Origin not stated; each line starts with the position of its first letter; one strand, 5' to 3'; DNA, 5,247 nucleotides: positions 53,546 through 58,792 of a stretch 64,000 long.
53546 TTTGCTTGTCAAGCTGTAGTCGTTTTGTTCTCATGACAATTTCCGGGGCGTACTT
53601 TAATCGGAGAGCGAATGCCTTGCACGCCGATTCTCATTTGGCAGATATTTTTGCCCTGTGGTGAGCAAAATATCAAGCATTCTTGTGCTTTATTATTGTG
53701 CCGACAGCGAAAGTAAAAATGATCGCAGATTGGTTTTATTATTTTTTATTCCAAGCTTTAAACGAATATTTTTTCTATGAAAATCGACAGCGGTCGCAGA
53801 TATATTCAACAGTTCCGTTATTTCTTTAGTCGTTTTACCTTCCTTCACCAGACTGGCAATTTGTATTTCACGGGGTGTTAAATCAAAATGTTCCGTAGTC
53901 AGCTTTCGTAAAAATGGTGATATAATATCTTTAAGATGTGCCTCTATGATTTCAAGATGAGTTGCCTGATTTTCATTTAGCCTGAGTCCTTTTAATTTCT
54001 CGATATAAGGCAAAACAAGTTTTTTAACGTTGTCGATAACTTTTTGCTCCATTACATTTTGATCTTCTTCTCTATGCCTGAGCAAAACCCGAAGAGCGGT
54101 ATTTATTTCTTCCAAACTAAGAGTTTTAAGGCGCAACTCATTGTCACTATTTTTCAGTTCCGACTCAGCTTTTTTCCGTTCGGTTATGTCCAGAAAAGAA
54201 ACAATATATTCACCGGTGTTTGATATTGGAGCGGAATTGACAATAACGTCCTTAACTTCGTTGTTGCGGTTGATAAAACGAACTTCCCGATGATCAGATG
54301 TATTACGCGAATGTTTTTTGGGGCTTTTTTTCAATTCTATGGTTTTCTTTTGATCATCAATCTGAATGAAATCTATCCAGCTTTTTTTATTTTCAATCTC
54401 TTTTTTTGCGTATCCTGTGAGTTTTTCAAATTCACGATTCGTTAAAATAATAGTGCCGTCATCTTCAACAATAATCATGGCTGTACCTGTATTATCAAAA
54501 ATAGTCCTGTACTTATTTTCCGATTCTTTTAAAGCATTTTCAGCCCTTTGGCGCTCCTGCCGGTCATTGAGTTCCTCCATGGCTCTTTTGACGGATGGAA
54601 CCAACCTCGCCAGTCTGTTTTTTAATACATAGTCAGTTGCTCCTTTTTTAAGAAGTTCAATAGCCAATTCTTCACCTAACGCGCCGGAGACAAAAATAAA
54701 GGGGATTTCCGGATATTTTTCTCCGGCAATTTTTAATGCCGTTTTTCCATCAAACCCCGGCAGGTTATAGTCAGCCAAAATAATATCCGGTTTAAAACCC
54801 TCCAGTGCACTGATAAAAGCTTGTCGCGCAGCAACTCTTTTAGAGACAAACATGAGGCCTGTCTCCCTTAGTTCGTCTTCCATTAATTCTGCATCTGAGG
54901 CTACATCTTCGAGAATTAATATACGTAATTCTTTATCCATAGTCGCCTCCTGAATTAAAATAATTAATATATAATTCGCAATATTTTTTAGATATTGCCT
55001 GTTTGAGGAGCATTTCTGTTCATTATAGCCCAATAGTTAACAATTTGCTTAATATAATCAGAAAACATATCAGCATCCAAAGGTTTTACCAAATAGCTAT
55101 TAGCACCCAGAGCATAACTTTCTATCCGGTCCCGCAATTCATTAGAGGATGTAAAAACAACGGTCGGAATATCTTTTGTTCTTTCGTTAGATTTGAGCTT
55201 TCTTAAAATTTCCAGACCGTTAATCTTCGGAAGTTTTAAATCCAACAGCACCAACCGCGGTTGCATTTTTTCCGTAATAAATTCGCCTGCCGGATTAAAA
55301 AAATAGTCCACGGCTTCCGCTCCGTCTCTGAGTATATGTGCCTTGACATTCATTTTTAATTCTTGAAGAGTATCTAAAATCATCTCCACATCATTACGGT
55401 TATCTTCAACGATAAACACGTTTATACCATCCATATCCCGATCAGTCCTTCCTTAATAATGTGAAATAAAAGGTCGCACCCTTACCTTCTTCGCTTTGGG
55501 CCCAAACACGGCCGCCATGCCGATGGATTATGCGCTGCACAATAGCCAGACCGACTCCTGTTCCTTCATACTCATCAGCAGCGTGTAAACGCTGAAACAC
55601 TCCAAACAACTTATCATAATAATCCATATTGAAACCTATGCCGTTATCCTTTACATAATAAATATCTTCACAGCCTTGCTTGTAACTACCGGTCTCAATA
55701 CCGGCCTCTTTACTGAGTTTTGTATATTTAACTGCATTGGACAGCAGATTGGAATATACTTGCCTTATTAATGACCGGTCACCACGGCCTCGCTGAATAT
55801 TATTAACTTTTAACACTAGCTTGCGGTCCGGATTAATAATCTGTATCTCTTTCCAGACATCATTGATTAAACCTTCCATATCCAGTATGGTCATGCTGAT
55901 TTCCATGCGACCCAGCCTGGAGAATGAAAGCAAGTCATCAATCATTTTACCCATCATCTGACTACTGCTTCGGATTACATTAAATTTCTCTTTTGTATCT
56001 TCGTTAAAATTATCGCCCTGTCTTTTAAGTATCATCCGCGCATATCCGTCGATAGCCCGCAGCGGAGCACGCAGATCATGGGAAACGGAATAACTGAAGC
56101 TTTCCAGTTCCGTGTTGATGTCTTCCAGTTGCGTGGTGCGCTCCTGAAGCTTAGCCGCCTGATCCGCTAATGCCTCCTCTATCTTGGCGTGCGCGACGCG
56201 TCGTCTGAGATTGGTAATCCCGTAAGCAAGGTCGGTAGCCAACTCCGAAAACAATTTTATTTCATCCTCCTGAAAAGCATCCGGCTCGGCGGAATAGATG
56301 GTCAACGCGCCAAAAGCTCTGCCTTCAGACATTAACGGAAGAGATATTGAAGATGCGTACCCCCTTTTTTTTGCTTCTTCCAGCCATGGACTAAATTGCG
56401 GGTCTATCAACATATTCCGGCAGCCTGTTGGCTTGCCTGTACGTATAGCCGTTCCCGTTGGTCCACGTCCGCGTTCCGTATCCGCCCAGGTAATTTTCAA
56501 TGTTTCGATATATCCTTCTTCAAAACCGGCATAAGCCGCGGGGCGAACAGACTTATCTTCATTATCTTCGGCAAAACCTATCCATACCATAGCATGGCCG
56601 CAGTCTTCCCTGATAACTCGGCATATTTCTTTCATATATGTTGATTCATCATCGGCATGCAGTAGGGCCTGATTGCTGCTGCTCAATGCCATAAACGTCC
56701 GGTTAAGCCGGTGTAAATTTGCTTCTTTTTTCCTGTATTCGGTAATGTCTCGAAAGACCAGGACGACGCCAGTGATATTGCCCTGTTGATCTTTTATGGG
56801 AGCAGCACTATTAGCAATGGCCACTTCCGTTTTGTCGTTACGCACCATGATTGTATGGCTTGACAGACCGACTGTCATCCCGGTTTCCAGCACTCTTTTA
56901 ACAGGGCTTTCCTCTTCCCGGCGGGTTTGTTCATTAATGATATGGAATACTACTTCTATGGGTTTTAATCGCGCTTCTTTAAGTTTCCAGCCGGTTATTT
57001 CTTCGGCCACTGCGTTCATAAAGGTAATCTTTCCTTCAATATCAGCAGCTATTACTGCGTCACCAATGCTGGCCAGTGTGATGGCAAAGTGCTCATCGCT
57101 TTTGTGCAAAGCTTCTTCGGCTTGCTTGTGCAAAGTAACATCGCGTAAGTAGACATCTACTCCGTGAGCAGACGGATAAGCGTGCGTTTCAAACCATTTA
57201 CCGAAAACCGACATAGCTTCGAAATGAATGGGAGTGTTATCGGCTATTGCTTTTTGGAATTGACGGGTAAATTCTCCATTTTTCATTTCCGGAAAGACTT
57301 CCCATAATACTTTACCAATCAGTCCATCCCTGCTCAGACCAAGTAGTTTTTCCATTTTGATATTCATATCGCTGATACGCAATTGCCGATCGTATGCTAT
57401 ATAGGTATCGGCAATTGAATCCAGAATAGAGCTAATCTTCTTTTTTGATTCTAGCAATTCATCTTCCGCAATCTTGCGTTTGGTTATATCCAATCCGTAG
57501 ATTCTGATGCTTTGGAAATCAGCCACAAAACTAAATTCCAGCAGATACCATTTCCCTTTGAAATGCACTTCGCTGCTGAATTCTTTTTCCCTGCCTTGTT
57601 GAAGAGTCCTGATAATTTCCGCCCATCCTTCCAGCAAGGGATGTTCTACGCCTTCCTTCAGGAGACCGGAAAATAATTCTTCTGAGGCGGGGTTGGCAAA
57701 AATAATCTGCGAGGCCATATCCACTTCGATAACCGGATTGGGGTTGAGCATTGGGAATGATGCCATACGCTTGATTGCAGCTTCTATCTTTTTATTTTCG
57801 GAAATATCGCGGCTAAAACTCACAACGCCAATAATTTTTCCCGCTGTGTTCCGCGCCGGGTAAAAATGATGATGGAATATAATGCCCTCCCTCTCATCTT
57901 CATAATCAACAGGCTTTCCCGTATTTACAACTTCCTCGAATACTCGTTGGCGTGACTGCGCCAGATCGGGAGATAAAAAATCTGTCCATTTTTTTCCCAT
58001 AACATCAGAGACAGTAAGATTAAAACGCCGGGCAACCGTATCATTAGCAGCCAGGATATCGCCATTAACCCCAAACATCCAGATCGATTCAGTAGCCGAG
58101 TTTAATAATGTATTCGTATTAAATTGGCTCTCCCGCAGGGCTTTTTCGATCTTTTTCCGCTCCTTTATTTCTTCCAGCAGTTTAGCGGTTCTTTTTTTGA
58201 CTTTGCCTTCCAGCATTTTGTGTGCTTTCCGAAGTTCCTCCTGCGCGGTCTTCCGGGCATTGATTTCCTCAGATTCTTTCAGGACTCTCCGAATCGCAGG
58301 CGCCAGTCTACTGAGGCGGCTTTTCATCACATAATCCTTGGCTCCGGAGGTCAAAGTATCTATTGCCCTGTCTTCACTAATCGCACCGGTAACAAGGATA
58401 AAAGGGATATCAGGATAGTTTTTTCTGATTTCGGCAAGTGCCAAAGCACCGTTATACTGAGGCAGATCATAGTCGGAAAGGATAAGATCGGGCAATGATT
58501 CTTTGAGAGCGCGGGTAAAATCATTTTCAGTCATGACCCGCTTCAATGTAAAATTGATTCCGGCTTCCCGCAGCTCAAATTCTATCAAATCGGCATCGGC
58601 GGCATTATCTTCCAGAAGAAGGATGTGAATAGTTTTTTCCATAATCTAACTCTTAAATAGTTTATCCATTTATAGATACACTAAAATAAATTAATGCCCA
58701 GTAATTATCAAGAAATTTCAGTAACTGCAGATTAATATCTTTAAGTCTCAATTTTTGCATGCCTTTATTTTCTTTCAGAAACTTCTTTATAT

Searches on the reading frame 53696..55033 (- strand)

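Call 37: search_protein_families(library=pfam, proteins=[window:53696-55033:-], max_evalue=0.000001)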
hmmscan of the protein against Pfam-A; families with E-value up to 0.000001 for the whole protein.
window:53696-55033:- (446 aa): 5 families
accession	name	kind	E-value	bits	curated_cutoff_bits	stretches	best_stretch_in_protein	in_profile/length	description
PF00196.25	GerE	-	1.3e-13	50.8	23.5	1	385-432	3-50/57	Bacterial regulatory proteins, luxR family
PF00072.30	Response_reg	-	3.1e-13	50.3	30.2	1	38-140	1-102/111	Response regulator receiver domain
PF00989.32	PAS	-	6.3e-11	42.7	22.6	1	174-279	2-108/113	PAS fold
PF13426.13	PAS_9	-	1.1e-10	42.2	27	1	185-285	3-103/103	PAS domain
PF13188.13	PAS_8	-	2.2e-07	31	21.8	1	173-227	1-52/65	PAS domain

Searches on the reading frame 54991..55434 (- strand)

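Call 37: search_protein_families(library=pfam, proteins=[window:54991-55434:-], max_evalue=0.000001)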
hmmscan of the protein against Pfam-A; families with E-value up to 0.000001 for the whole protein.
window:54991-55434:- (148 aa): 1 family
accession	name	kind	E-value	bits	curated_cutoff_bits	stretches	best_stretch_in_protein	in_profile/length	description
PF00072.30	Response_reg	-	5.9e-18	65.5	30.2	1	6-126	1-108/111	Response regulator receiver domain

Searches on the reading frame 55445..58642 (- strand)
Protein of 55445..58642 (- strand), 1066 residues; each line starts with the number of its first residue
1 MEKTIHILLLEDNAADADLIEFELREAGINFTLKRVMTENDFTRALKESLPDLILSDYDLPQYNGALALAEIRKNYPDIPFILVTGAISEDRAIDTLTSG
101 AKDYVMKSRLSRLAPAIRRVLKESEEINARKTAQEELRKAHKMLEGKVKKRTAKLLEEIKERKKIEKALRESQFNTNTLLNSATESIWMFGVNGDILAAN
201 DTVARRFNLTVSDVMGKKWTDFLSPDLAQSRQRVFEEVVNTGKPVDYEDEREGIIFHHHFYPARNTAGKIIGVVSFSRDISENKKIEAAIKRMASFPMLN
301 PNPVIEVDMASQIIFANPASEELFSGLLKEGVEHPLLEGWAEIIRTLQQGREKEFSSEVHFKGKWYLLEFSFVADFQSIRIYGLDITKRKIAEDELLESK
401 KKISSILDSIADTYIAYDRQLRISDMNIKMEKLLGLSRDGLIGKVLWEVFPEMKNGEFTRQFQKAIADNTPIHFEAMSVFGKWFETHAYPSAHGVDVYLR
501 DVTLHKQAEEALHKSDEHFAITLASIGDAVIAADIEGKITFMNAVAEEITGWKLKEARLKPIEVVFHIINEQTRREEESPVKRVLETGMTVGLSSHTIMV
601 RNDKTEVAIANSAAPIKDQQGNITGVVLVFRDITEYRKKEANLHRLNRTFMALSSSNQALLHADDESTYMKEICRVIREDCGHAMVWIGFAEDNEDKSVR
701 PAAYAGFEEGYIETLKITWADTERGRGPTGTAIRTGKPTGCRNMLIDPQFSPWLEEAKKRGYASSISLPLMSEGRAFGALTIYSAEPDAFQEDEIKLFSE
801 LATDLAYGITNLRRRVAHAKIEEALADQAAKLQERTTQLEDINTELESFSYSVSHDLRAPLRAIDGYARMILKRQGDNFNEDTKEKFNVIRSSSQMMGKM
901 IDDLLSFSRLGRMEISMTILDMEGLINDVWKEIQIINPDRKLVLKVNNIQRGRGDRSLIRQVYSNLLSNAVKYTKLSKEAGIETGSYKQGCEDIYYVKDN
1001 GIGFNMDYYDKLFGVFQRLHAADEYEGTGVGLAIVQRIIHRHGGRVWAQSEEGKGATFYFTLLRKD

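Call 37: search_protein_families(library=pfam, proteins=[window:55445-58642:-], max_evalue=0.000001)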
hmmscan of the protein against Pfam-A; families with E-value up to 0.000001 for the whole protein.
window:55445-58642:- (1066 aa): 11 families
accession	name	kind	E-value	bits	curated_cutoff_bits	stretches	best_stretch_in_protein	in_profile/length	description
PF08448.16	PAS_4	-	5e-43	146.2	23.1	3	524-637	2-109/110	PAS fold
PF00989.32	PAS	-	1.9e-35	121.7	22.6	2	522-633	6-113/113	PAS fold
PF13426.13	PAS_9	-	1.5e-27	96.3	27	2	530-635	4-103/103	PAS domain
PF02518.31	HATPase_c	-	4.4e-23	82.3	26.4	1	954-1063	1-108/111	Histidine kinase-, DNA gyrase B-, and HSP90-like ATPase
PF13185.12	GAF_2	-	7.1e-19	68.8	28.6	1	665-807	3-133/136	GAF domain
PF13188.13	PAS_8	-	1.2e-17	63.5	21.8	0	523-574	7-55/65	PAS domain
PF01590.32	GAF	-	9.2e-16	59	22.4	1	671-806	7-130/133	GAF domain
PF00072.30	Response_reg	-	6e-14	52.6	30.2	1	7-110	1-103/111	Response regulator receiver domain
PF00512.31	HisKA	-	1.8e-13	50.8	26.9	1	847-911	3-64/66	His Kinase A (phospho-acceptor) domain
PF08447.18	PAS_3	-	3.9e-11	43.5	25.6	0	197-248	2-55/89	PAS fold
PF13596.12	PAS_10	-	5.5e-10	40.3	22.1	0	177-280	2-105/106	PAS domain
